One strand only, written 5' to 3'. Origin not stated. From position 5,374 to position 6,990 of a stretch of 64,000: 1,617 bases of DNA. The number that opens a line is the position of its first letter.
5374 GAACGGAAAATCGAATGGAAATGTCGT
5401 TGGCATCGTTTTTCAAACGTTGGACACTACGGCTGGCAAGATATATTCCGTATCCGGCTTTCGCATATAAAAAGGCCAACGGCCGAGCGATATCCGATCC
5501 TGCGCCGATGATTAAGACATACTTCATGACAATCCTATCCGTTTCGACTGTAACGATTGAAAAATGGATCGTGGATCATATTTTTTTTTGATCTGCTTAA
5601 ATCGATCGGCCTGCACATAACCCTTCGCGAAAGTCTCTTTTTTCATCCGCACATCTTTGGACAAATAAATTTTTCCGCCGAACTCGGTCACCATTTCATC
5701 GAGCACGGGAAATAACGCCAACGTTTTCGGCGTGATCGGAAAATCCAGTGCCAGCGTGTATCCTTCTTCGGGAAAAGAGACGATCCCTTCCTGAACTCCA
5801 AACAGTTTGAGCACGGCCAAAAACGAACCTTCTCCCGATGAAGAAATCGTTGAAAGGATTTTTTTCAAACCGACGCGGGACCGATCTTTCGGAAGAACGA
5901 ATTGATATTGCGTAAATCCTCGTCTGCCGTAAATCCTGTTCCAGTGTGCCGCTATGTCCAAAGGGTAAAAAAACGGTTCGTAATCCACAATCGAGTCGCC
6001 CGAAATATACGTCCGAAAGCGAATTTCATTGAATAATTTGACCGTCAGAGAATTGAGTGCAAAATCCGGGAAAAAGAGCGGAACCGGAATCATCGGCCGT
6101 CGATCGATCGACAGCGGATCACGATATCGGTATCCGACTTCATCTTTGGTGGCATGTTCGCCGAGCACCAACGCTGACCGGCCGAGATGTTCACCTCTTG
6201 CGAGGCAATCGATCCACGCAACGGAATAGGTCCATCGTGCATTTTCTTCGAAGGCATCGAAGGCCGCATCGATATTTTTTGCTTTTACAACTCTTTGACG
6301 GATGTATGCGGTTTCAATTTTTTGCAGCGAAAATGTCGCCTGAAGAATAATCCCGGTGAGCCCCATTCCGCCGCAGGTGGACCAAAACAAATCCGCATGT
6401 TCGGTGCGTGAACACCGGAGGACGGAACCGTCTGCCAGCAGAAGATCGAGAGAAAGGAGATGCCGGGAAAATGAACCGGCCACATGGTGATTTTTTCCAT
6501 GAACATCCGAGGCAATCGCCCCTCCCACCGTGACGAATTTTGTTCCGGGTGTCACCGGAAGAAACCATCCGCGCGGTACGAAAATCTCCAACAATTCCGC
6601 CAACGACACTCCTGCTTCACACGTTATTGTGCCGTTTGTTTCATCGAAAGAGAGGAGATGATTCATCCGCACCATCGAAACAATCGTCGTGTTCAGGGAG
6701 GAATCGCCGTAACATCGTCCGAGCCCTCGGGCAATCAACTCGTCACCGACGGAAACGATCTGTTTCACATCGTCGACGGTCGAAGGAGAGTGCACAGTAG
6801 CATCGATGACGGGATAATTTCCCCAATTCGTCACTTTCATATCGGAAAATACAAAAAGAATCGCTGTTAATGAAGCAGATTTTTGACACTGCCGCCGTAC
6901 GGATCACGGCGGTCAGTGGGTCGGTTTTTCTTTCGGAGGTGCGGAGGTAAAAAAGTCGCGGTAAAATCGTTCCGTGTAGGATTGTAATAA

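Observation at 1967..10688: A mycobacterial-type polyprenyl-phospho-arabinose (DPA-like) donor pathway in a non-actinobacterial context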

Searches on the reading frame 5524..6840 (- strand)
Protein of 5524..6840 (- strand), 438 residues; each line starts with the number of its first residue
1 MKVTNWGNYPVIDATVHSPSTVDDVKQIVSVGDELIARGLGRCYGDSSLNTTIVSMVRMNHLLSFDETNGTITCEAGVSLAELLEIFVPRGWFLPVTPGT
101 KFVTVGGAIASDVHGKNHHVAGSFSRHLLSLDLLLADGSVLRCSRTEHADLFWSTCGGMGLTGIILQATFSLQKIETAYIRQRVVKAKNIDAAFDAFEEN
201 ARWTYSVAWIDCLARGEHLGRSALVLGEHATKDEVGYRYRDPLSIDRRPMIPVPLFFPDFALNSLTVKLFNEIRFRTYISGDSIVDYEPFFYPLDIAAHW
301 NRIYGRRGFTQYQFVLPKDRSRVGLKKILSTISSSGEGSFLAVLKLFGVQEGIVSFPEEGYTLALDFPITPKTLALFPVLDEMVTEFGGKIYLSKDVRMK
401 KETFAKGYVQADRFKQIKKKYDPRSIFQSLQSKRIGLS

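Call 3: search_protein_families(library=pfam, proteins=[window:5524-6840:-])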
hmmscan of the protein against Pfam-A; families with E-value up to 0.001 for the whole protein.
window:5524-6840:- (438 aa): 2 families
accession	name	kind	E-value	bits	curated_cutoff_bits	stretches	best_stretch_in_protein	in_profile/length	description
PF01565.28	FAD_binding_4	-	4.6e-24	85.1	26.4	1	17-144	5-139/139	FAD binding domain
PF04030.19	ALO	-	0.00022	21.4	23.1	1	372-429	195-252/258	D-arabinono-1,4-lactone oxidase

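Call 5: search_protein_families(library=ncbifam, proteins=[window:5524-6840:-], max_evalue=0.001)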
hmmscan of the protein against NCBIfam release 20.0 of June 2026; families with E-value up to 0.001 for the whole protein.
window:5524-6840:- (438 aa): 10 families
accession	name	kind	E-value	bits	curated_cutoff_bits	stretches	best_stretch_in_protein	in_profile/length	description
NF053785.1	DcplphribOxDprE1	equivalog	2.3e-136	455.6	500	1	2-437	4-449/449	decaprenylphosphoryl-beta-D-ribose oxidase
TIGR01678.1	FAD_lactone_ox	subfamily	6.8e-23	81.3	396.8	1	3-172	4-178/438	sugar 1,4-lactone oxidase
TIGR01679.1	bact_FAD_ox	subfamily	1.5e-15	57.1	292.25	1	39-199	39-196/419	FAD-linked oxidoreductase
TIGR01677.1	pln_FAD_oxido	subfamily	1e-13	50.7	383.1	1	43-193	75-232/560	FAD-dependent oxidoreductase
TIGR00387.1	glcD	equivalog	3.3e-12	46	567.9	1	19-147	4-140/413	glycolate oxidase subunit GlcD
NF049975.1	2HglutDHaseYdiJ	equivalog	1e-10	40.1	1350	1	12-184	51-232/1018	D-2-hydroxyglutarate dehydrogenase YdiJ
NF008439.0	PRK11282.1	equivalog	6.2e-09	35.2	284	1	22-143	12-136/358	glycolate oxidase subunit GlcE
TIGR01676.1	GLDHase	equivalog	1.5e-06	27.3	458.25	1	3-177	51-228/541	L-galactonolactone dehydrogenase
NF041226.1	BagK_FevA1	equivalog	3.1e-05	22.6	800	0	54-179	87-210/453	bagremycin/ferroverdin biosynthesis FAD-dependent oxygenase BagK/FevA1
NF041227.1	BagG_FevA2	exception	0.00027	19.7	850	1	63-206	99-238/455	bagremycin/ferroverdin biosynthesis FAD-dependent oxygenase BagG/FevA2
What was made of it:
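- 5524..6840 (-): DprE1-like FAD oxidase (polyprenyl-phospho-ribofuranose 2'-oxidase). The NCBIfam DprE1 model scores 456 bits, just under its cut-off of 500 (call 5).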

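Call 6: search_solved_structures(query=window:5524-6840:-, max_evalue=0.001, show_alignments=1)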
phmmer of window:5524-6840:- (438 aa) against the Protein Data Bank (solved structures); distinct sequences matched with E-value up to 0.001: 59.
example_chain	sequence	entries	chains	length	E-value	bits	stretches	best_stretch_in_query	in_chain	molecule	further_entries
21gq_A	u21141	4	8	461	8.1e-91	308.3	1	2-436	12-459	Decaprenylphosphoryl-beta-D-ribose oxidase | Oxidoreductase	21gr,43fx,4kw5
6hfv_A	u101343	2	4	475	9e-91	308.2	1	2-436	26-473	Decaprenylphosphoryl-beta-D-ribose oxidase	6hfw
5oep_A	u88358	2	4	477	9.2e-91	308.1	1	2-436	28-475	Decaprenylphosphoryl-beta-D-ribose oxidase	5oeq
4p8c_A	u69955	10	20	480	9.2e-91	308.1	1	2-436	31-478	Probable decaprenylphosphoryl-beta-D-ribose oxidase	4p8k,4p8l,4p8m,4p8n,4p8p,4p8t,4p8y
4fdn_A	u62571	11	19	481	9.3e-91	308.1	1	2-436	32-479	oxidoreductase DprE1 | Probable decaprenylphosphoryl-beta-D-ribose oxidase | decaprenylphosphoryl-beta-D-ribose oxidase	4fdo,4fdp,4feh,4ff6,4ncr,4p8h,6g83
5oel_A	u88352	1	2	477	4.5e-90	305.9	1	2-436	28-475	Decaprenylphosphoryl-beta-D-ribose oxidase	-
21gt_B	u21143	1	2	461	5.5e-90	305.6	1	2-436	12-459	Decaprenylphosphoryl-beta-D-ribose oxidase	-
4aut_A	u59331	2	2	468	4.5e-89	302.6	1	5-436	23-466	DECAPRENYL-PHOSPHORYL-BETA-D-RIBOFURANOSE-2-OXIDOREDUCTASE | DprE1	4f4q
4g3t_A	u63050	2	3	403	2.1e-83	283.9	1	44-436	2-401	oxidoreductase DprE1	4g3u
8ot8_A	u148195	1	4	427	1.1e-15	60.8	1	1-210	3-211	FAD-binding protein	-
6lpn_A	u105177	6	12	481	2e-10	43.4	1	51-148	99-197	D-2-hydroxyglutarate dehydrogenase, mitochondrial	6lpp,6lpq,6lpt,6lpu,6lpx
3hsu_A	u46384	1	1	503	5.5e-10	42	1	19-172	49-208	Glucooligosaccharide oxidase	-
1zr6_A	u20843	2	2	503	8.5e-10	41.3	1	19-172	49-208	glucooligosaccharide oxidase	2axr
4o95_A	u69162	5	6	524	6.2e-09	38.5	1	101-176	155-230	Cytokinin dehydrogenase 4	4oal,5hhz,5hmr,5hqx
6yao_A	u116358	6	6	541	7.1e-09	38.3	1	101-176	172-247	Cytokinin dehydrogenase 4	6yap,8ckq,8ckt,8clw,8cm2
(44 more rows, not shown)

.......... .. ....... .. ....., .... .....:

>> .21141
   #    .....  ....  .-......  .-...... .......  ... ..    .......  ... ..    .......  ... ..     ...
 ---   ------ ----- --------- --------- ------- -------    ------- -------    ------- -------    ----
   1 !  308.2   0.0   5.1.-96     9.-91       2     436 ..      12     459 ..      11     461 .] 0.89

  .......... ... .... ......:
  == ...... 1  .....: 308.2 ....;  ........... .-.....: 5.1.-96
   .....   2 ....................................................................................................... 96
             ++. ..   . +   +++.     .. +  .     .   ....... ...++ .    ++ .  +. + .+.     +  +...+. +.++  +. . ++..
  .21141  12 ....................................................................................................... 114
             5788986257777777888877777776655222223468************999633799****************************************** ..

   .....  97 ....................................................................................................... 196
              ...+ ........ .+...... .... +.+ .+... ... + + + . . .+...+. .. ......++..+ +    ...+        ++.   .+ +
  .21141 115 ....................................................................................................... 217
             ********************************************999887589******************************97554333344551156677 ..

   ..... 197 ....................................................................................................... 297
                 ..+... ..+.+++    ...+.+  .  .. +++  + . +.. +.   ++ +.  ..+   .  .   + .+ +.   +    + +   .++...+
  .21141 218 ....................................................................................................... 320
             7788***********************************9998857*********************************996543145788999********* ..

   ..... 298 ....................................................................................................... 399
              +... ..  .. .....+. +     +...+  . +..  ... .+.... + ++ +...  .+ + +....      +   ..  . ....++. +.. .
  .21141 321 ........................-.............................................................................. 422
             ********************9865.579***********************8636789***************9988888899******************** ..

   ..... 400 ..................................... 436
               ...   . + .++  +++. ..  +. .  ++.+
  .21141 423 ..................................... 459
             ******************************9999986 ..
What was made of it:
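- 5524..6840 (-): Colinear with Mtb DprE1 over residues 2-436 (E 8e-91, 308 bits); the next PDB family scores 61 bits (call 6).
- On DprE1 (polyprenyl-phospho-ribose 2'-oxidase): The next family scores 61 bits and xylitol oxidase 35 bits (call 6).
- The oxidase is colinear with Mtb DprE1 (E 8e-91; call 6).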

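Call 10: find_homologous_proteins(query=window:5524-6840:-, max_evalue=1e-20)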
Query window:5524-6840:- (438 aa): 8000 proteins with E <= 1e-20 among 8000 candidates; the best 120 are listed.
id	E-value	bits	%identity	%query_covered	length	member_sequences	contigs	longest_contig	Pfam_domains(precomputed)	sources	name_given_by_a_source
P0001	4.5e-296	1000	100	100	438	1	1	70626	PF01565.29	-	-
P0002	3.0e-248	842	81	100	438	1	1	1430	PF01565.29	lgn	-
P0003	7.7e-219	745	71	100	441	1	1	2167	PF01565.29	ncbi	-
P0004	1.2e-218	744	71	100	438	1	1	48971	PF04030.20,PF01565.29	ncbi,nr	ncbi:MAG: FAD-binding oxidoreductase [Ignavibacteriales bacterium]|nr:FAD-binding oxidoreductase [Ig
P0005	5.2e-218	742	72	100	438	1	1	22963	PF01565.29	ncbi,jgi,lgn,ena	ncbi:MAG: FAD-binding oxidoreductase [Bacteroidota bacterium]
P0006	1.5e-217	741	72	100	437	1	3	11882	PF01565.29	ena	-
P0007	6.2e-217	739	70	100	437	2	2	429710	PF01565.29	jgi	jgi:decaprenylphospho-beta-D-ribofuranose 2-oxidase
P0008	7.7e-217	738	71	100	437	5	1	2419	PF01565.29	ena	-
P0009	1.3e-216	738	70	100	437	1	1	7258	PF01565.29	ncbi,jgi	jgi:decaprenylphospho-beta-D-ribofuranose 2-oxidase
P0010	3.6e-216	736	71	100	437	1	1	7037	PF01565.29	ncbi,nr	ncbi:MAG: FAD-binding oxidoreductase [Bacteroidota bacterium]|nr:FAD-binding oxidoreductase [Bactero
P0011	3.9e-216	736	71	100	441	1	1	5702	PF01565.29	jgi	jgi:FAD/FMN-containing dehydrogenase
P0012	8.1e-216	735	72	100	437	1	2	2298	PF01565.29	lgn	-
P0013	4.6e-215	733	70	100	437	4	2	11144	PF01565.29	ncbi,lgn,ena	-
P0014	7.9e-215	732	70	100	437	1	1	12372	PF01565.29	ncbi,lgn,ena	-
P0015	1.4e-214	731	70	100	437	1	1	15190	PF01565.29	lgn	-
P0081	2.4e-168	579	56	100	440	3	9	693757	PF01565.29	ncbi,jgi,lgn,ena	jgi:FAD/FMN-containing dehydrogenase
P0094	1.4e-165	570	57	100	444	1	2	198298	PF01565.29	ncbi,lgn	ncbi:MAG: FAD-binding oxidoreductase [Cyanobacteriota bacterium]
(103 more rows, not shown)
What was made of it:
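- They are 65-81% identical to many clade homologues, which indicates purifying selection (call 10).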

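Call 11: find_encoding_contigs(protein=P0004, flank=10000, max_places=2)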
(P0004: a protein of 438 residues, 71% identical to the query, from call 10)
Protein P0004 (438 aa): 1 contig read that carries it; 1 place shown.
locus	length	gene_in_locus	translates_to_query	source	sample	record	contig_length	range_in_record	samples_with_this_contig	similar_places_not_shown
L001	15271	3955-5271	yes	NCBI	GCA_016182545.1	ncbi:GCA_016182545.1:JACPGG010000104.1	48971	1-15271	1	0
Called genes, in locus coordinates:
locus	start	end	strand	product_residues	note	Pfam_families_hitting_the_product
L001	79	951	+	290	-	PF01040:UbiA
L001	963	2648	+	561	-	PF00246:Peptidase_M14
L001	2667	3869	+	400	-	PF02655:ATP-grasp_3 (weak), PF13535:ATP-grasp_4 (weak)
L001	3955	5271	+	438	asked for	PF01565:FAD_binding_4, PF04030:ALO (weak)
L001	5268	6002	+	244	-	PF00106:adh_short, PF08659:KR, PF13561:adh_short_C2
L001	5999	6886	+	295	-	PF00892:EamA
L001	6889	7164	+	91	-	PF00708:Acylphosphatase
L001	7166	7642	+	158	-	PF02542:YgbB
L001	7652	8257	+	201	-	PF09335:VTT_dom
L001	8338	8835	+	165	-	PF01569:PAP2, PF14378:PAP2_3 (weak)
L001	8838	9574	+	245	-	PF20154:LNT_N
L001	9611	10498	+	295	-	PF00795:CN_hydrolase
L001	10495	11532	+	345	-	PF00155:Aminotran_1_2, PF01212:Beta_elim_lyase, PF00202:Aminotran_3 (faint), PF01041:DegT_DnrJ_EryC1 (faint), PF00266:Aminotran_5 (weak)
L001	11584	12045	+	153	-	PF13279:4HBT_2, PF03061:4HBT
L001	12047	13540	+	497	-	PF04715:, PF00425:Chorismate_bind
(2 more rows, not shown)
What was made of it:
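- A two-gene insertion separates UbiA from DprE1 (calls 3, 11).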

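Call 12: find_encoding_contigs(protein=P0007, flank=10000, max_places=2)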
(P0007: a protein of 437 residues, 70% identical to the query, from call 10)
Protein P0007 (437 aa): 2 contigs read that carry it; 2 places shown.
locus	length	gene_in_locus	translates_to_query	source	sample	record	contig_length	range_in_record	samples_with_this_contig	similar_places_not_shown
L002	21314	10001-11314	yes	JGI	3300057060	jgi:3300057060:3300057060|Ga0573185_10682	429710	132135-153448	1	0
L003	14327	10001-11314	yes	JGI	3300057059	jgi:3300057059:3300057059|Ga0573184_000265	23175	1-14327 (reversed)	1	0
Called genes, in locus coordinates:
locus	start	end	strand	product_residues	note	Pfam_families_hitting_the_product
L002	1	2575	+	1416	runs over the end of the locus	PF00082:Peptidase_S8, PF13517:FG-GAP_3 (weak)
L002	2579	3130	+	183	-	PF01066:CDP-OH_P_transf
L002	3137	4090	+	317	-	PF02881:SRP54_N, PF13604:AAA_30 (weak), PF00448:SRP54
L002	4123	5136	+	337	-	PF02746:MR_MLE_N, PF13378:MR_MLE_C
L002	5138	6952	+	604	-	PF02518:HATPase_c, PF13589:HATPase_c_3, PF01119:DNA_mis_repair, PF08676:MutL_C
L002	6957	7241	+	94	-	PF03992:ABM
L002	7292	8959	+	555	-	PF01642:MM_CoA_mutase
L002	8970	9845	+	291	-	PF01040:UbiA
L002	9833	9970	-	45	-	-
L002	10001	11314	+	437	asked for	PF01565:FAD_binding_4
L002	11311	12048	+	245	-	PF00106:adh_short, PF08659:KR, PF13561:adh_short_C2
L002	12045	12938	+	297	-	PF00892:EamA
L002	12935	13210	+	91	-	PF00708:Acylphosphatase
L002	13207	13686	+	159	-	PF02542:YgbB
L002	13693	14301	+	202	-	PF09335:VTT_dom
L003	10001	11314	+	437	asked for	PF01565:FAD_binding_4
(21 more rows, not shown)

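Call 14: find_encoding_contigs(protein=P0094, flank=10000, max_places=1)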
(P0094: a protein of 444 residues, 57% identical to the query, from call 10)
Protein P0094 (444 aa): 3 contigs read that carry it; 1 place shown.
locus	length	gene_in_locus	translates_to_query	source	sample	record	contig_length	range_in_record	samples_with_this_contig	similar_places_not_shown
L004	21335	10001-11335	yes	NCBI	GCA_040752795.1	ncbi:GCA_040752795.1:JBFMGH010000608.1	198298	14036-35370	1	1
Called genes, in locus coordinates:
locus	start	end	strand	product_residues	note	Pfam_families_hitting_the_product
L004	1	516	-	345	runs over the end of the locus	PF02826:2-Hacid_dh_C (weak), PF07991:KARI_N, PF03446:NAD_binding_2 (weak), PF03807:F420_oxidored (weak), PF01450:KARI_C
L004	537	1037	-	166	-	PF01842:ACT, PF22629:ACT_AHAS_ss, PF13710:ACT_5, PF10369:ALS_ss_C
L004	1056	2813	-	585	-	PF02776:TPP_enzyme_N, PF00205:TPP_enzyme_M, PF02775:TPP_enzyme_C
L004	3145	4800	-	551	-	PF00920:ILVD_EDD_N, PF24877:ILV_EDD_C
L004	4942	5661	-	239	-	PF01209:Ubie_methyltran, PF01135:PCMT (weak), PF13489:Methyltransf_23, PF01728:FtsJ (weak), PF13649:Methyltransf_25, PF13847:Methyltransf_31, PF08241:Methyltransf_11, PF08242:Methyltransf_12, +3 more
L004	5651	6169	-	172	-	-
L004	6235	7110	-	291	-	PF05235:CHAD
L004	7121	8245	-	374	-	PF00072:Response_reg, PF13487:HD_5, PF01966:HD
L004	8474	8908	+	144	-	PF00027:cNMP_binding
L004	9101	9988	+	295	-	PF01040:UbiA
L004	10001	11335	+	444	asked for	PF01565:FAD_binding_4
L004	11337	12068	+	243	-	PF00106:adh_short, PF13561:adh_short_C2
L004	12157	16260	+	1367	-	PF13231:PMT_2, PF10060:DUF2298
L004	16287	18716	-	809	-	PF02518:HATPase_c, PF00204:DNA_gyraseB, PF01751:Toprim, PF00986:DNA_gyraseB_C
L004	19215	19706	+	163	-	PF09685:MamF_MmsF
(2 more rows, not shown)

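Call 15: find_encoding_contigs(protein=P0081, flank=10000, max_places=2)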
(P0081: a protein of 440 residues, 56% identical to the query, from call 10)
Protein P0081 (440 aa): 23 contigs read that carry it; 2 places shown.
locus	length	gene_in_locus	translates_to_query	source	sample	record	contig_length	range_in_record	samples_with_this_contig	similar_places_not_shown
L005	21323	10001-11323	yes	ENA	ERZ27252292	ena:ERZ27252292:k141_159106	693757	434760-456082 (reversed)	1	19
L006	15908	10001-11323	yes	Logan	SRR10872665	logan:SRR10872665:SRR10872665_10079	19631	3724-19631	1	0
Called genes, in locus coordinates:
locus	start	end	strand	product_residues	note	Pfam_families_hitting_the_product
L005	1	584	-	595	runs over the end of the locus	PF02776:TPP_enzyme_N, PF00205:TPP_enzyme_M, PF02775:TPP_enzyme_C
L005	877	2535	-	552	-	PF00920:ILVD_EDD_N, PF24877:ILV_EDD_C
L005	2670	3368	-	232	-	PF01209:Ubie_methyltran, PF02353:CMAS (weak), PF00398:RrnaAD (weak), PF13489:Methyltransf_23 (weak), PF13847:Methyltransf_31, PF08241:Methyltransf_11, PF08242:Methyltransf_12, PF13649:Methyltransf_25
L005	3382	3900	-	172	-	-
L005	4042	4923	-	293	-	PF05235:CHAD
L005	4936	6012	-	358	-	PF00072:Response_reg, PF13487:HD_5, PF01966:HD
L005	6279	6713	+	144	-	PF00027:cNMP_binding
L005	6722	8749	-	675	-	PF13231:PMT_2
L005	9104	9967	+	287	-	PF01040:UbiA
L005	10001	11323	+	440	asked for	PF01565:FAD_binding_4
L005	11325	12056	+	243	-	PF00106:adh_short, PF13561:adh_short_C2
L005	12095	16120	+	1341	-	PF02366:PMT, PF13231:PMT_2, PF10060:DUF2298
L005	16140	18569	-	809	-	PF02518:HATPase_c, PF00204:DNA_gyraseB, PF01751:Toprim, PF00986:DNA_gyraseB_C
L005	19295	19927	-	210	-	PF05258:DciA (weak)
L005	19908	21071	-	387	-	PF02463:SMC_N, PF13175:AAA_15, PF13476:AAA_23, PF13304:AAA_21 (faint)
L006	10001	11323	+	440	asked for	PF01565:FAD_binding_4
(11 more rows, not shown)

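Call 20: find_related_loci(query=A1, collection=genome_contigs, flank=10000)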
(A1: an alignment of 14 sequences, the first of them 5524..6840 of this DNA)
Query A1 (438 aa) in genome_contigs; peptide patterns used: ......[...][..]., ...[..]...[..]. (x = any residue, [..] = any of these).
600 stretches matched a pattern (row limit reached: there are more); 596 encode a relative of the query (tblastn E <= 1e-3); the best 80 are kept; 80 distinct loci.
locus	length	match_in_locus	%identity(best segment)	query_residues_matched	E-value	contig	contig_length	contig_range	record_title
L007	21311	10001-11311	67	1-437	0e+0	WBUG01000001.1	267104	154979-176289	MAG: Bacteroidetes bacterium isolate SB10 contig_17, whole genome shotgun sequence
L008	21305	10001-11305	66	1-435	0e+0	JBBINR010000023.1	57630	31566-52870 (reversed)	MAG: Ignavibacteriales bacterium isolate PGS172224_bin_260 NODE_352_length_57630_cov_1.32671, whole genome shotgun seque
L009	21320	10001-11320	59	1-437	0e+0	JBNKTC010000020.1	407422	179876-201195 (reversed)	MAG: Campylobacterales bacterium isolate A2.bin.7.orig k141_1239737, whole genome shotgun sequence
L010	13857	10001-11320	57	3-438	1e-170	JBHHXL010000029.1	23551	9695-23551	MAG: Anaerolineae bacterium isolate D_1_bin.6 NODE_540_length_23551_cov_33.621467, whole genome shotgun sequence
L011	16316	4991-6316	58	1-437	1e-165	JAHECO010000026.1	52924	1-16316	MAG: Candidatus Kryptoniota bacterium isolate Ww171 NODE_915_length_52924_cov_4.864534, whole genome shotgun sequence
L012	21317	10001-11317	54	2-436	1e-160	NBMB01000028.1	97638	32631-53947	MAG: Candidatus Cloacimonetes bacterium 4572_55 ex4572_55_scaffold_182, whole genome shotgun sequence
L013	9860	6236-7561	53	1-438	6e-160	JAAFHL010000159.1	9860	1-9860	MAG: Bacteroidetes bacterium isolate bin80.metabat.ball.221 WN_Bacteroidetes_1_scaffold_159, whole genome shotgun sequen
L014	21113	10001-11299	54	3-437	2e-159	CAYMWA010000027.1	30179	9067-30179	MAG TPA_asm: uncultured Roseivirgaceae bacterium isolate SRP263527_co2_106 genome assembly, contig: NODE_1148_length_301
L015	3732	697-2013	53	3-438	1e-164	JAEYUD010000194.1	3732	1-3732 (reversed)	MAG: Bacteroidetes bacterium isolate OH_CBlB_156 k127_3627827, whole genome shotgun sequence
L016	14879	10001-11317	53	2-438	2e-158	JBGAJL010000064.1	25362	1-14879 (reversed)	MAG: Flavitalea sp. isolate MAG_AAO_H125.50 AAOH125-50_opera_contig_3876, whole genome shotgun sequence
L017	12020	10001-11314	52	3-438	8e-158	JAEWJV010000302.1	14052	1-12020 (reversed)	MAG: Bacteroidetes bacterium isolate OH_PBrB_162 k127_377932, whole genome shotgun sequence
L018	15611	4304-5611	52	2-435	5e-157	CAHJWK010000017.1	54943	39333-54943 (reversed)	Chitinophagaceae bacterium isolate Lichen_MAGs_lobaria6 genome assembly, contig: NODE_669_length_54943_cov_2.566854, who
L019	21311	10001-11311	54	2-438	1e-156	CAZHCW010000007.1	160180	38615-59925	MAG TPA_asm: uncultured Ignavibacteriaceae bacterium isolate binchicken_co269_63 genome assembly, contig: NODE_89_length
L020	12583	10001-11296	54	2-437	2e-156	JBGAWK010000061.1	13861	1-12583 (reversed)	MAG: Chitinophagales bacterium isolate MAG_MBR_AS.9 MBRAS-9_NODE_61_length_13861_cov_5.140888, whole genome shotgun sequ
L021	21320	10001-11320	53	2-438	5e-156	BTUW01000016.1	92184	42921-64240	MAG: Chlorobiota bacterium AMX-MBFR-49 DNA, sequence16, whole genome shotgun sequence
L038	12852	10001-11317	50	2-438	3e-151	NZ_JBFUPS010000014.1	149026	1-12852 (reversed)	Chitinophaga sp. RCC_12 NODE_14_length_149026_cov_86.361459, whole genome shotgun sequence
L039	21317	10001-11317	51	2-438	3e-151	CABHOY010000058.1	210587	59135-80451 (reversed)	MAG: uncultured Flavihumibacter sp. isolate Flavihumibacter_sp_nbed43b010 genome assembly, contig: NODE_148_length_21058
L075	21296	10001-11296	51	1-437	5e-146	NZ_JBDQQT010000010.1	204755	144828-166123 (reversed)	Pseudomonas sp. CAU 1711 contig10, whole genome shotgun sequence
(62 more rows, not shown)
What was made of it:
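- Checked: The whole block is syntenic with MAGs labelled Ignavibacteriales or Bacteroidota (calls 11, 12, 20).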

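Call 37: search_protein_families(library=pfam, alignment_id=A2, max_evalue=0.001)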
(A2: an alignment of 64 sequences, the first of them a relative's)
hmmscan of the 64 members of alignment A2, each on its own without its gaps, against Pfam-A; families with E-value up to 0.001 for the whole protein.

A. member 1, L014:6438-8003:+ (522 aa): 0 families

B. families by the number of members that match (of 64 scanned): 33 families (the first 25 are shown)
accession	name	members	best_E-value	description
PF13231.12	PMT_2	9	1.9e-27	Dolichyl-phosphate-mannose-protein mannosyltransferase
PF01757.29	Acyl_transf_3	7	2.3e-36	Acyltransferase domain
PF00892.27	EamA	4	1.3e-42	EamA-like transporter family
PF00115.25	COX1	2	4.3e-108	Cytochrome C and Quinol oxidase polypeptide I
PF13440.11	Polysacc_synt_3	2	1.3e-81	Polysaccharide biosynthesis protein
PF03706.18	LPG_synthase_TM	2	7e-41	Lysylphosphatidylglycerol synthase TM region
PF01943.22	Polysacc_synt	2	1.6e-39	Polysaccharide biosynthesis protein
PF07786.18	HGSNAT_cat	2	3.7e-19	Heparan-alpha-glucosaminide N-acetyltransferase, catalytic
PF07136.16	DUF1385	1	5.7e-87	Protein of unknown function (DUF1385)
PF10060.15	DUF2298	1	1.4e-80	Uncharacterized membrane protein (DUF2298)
PF03772.21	Competence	1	4.2e-48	Competence protein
PF00884.28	Sulfatase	1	7.7e-45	Sulfatase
PF02653.21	BPD_transp_2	1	5.4e-42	Branched-chain amino acid transport system / permease component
PF09721.15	Exosortase_EpsH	1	8.4e-41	Transmembrane exosortase (Exosortase_EpsH)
PF03739.19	LptF_LptG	1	1.1e-34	Lipopolysaccharide export system permease LptF/LptG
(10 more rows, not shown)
